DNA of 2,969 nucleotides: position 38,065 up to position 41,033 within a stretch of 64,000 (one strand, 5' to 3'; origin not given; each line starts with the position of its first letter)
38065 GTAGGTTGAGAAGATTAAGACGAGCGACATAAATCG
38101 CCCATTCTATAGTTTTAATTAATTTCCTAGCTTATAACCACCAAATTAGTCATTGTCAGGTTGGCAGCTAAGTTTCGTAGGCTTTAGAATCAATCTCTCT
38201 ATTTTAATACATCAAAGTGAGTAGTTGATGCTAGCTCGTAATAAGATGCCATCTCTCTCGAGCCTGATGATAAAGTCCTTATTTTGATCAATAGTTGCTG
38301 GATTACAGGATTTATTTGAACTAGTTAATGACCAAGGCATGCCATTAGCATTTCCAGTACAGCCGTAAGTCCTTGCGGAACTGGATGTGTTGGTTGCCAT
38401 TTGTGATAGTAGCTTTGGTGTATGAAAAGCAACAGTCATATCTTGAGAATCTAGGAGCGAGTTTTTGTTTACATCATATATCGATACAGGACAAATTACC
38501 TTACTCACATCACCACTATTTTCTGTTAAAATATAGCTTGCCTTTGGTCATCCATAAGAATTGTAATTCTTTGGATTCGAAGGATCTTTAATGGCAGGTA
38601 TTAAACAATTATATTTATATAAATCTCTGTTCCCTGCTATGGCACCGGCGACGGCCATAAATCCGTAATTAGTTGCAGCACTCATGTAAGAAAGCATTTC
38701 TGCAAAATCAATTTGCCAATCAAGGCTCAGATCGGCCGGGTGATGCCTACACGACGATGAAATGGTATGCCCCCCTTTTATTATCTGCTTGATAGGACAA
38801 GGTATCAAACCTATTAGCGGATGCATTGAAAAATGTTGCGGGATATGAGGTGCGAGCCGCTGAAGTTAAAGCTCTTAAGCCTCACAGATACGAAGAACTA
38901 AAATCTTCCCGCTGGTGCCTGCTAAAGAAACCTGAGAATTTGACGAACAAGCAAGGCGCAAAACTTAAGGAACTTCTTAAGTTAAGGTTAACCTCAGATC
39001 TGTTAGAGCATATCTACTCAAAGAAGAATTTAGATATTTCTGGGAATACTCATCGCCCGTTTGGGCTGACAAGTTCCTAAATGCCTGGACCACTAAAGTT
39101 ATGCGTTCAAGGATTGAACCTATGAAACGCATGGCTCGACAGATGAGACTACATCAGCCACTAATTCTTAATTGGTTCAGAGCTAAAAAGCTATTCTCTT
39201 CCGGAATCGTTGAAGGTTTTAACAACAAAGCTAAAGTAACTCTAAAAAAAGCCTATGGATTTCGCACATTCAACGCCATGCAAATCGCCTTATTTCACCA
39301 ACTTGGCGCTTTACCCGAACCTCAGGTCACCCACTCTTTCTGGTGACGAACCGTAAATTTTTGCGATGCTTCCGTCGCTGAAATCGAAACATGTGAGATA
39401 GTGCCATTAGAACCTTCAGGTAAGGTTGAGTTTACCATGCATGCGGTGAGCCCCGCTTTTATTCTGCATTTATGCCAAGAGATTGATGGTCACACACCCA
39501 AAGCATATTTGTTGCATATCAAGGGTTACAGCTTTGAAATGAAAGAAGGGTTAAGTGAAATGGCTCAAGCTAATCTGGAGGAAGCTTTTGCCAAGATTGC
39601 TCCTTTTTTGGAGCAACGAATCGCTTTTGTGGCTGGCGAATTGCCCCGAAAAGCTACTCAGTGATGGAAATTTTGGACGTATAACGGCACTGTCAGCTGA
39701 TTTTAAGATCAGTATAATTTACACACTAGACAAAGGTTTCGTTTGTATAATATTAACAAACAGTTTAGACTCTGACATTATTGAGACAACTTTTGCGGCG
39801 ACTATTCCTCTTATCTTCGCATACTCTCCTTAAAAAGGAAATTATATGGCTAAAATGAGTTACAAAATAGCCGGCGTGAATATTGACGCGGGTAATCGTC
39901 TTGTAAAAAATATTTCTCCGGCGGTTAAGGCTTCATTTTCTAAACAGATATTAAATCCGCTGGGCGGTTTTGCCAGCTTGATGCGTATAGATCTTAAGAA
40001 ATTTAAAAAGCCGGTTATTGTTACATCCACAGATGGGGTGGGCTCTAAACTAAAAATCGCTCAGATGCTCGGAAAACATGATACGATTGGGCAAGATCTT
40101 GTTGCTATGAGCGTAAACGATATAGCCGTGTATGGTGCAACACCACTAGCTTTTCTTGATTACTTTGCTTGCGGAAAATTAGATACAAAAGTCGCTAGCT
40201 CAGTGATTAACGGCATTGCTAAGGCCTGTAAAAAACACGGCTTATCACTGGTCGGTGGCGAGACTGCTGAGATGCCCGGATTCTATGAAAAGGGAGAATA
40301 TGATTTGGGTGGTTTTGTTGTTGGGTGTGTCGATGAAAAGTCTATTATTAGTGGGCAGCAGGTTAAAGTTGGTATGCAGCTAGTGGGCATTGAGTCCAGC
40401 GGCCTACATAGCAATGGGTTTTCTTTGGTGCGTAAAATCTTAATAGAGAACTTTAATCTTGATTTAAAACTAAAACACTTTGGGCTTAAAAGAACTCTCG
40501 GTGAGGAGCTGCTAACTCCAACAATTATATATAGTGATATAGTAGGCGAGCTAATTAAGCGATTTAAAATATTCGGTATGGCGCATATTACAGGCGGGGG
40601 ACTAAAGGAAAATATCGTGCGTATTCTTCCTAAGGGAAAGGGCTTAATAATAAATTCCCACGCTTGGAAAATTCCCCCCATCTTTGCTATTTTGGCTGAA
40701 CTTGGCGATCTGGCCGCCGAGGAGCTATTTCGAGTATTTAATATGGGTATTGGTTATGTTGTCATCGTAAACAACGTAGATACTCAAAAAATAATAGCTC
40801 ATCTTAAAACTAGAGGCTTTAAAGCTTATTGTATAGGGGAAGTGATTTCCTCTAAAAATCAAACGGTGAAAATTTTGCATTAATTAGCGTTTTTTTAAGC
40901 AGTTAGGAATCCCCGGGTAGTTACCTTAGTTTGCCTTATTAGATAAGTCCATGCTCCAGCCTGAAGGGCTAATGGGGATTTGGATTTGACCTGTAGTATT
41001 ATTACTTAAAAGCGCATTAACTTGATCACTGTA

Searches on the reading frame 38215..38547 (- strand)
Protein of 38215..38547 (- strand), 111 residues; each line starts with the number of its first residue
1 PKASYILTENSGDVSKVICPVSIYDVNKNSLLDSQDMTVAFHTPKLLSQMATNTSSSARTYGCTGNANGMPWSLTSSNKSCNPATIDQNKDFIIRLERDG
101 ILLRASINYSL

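Call 88: search_protein_families(library=pfam, proteins=[window:38215-38547:-], max_evalue=0.01)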
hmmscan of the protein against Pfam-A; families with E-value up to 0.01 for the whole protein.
window:38215-38547:- (111 aa): 0 families

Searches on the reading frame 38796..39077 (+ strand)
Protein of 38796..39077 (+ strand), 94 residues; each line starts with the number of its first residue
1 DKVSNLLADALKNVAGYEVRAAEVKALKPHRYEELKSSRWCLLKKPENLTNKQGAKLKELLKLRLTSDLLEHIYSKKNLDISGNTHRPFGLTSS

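Call 88: search_protein_families(library=pfam, proteins=[window:38796-39077:+], max_evalue=0.01)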
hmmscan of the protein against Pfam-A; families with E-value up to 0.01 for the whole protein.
window:38796-39077:+ (94 aa): 1 family
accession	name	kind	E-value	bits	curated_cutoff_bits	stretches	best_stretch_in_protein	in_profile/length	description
PF01610.23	DDE_Tnp_ISL3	-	4.3e-08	33.7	23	1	17-75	95-150/240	Transposase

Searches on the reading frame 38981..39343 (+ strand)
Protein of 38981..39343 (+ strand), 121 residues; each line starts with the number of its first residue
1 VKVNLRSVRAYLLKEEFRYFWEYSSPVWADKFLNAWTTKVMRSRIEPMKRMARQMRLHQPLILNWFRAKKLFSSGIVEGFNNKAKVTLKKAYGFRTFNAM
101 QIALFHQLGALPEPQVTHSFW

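Call 88: search_protein_families(library=pfam, proteins=[window:38981-39343:+], max_evalue=0.01)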
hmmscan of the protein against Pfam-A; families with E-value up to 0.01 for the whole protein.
window:38981-39343:+ (121 aa): 1 family
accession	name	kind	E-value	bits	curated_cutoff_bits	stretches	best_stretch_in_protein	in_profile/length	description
PF01610.23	DDE_Tnp_ISL3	-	2.4e-27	96.7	23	1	3-103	141-239/240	Transposase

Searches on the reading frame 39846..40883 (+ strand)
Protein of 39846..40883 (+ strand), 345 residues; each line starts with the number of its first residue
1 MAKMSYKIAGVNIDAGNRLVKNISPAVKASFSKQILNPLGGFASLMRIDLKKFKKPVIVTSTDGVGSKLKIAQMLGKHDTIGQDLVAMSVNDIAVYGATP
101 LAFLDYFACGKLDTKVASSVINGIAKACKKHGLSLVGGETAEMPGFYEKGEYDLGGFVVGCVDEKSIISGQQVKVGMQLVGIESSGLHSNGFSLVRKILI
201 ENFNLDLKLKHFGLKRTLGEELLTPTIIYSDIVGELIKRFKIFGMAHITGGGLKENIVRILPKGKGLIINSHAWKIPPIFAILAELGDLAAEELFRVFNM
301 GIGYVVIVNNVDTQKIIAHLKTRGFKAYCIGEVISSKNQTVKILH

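Call 16: search_protein_families(library=ncbifam, proteins=[window:39846-40883:+])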
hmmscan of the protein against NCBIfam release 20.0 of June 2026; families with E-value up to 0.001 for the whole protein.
window:39846-40883:+ (345 aa): 12 families
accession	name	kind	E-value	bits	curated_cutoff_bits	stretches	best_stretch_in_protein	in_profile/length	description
TIGR00878.1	purM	equivalog_domain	3.3e-119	398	236.35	1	4-335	1-331/332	phosphoribosylformylglycinamidine cyclo-ligase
TIGR01379.1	thiL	equivalog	3.6e-11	42.6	184.15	1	58-188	38-162/320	thiamine-phosphate kinase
TIGR02124.1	hypE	equivalog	3.2e-09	36.2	251.6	1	71-342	55-309/332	hydrogenase expression/formation protein HypE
NF004353.0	PRK05731.2-2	equivalog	5.9e-09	35.5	301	1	52-143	26-117/311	thiamine-phosphate kinase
TIGR03267.1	methan_mark_2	hypoth_equivalog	2e-08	33.7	365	1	24-180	28-169/323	methanogenesis marker 2 protein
TIGR04049.1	AIR_rel_sll0787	hypoth_equivalog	5.7e-08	32.2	321.3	1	87-180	81-165/318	sll0787 family AIR synthase-like protein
NF004351.0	PRK05731.1-4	equivalog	4.8e-07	29.2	324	1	79-198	72-186/321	thiamine-phosphate kinase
TIGR00476.1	selD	equivalog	9.6e-07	28.3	125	1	89-180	84-171/311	selenide, water dikinase SelD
TIGR01736.1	FGAM_synth_II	equivalog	9e-06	24.2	525.75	1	90-184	98-198/718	phosphoribosylformylglycinamidine synthase subunit PurL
NF002290.1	PRK01213.1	equivalog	1.8e-05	23.2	648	1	91-181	99-191/723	phosphoribosylformylglycinamidine synthase subunit PurL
TIGR04050.1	MSMEG_0567_Cter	hypoth_equivalog_domain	2.3e-05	24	312.2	1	86-140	68-120/296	MSMEG_0567/sll0787 family protein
NF002098.0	PRK00943.1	equivalog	8.4e-05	21.6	299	0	89-180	88-175/347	selenide, water dikinase SelD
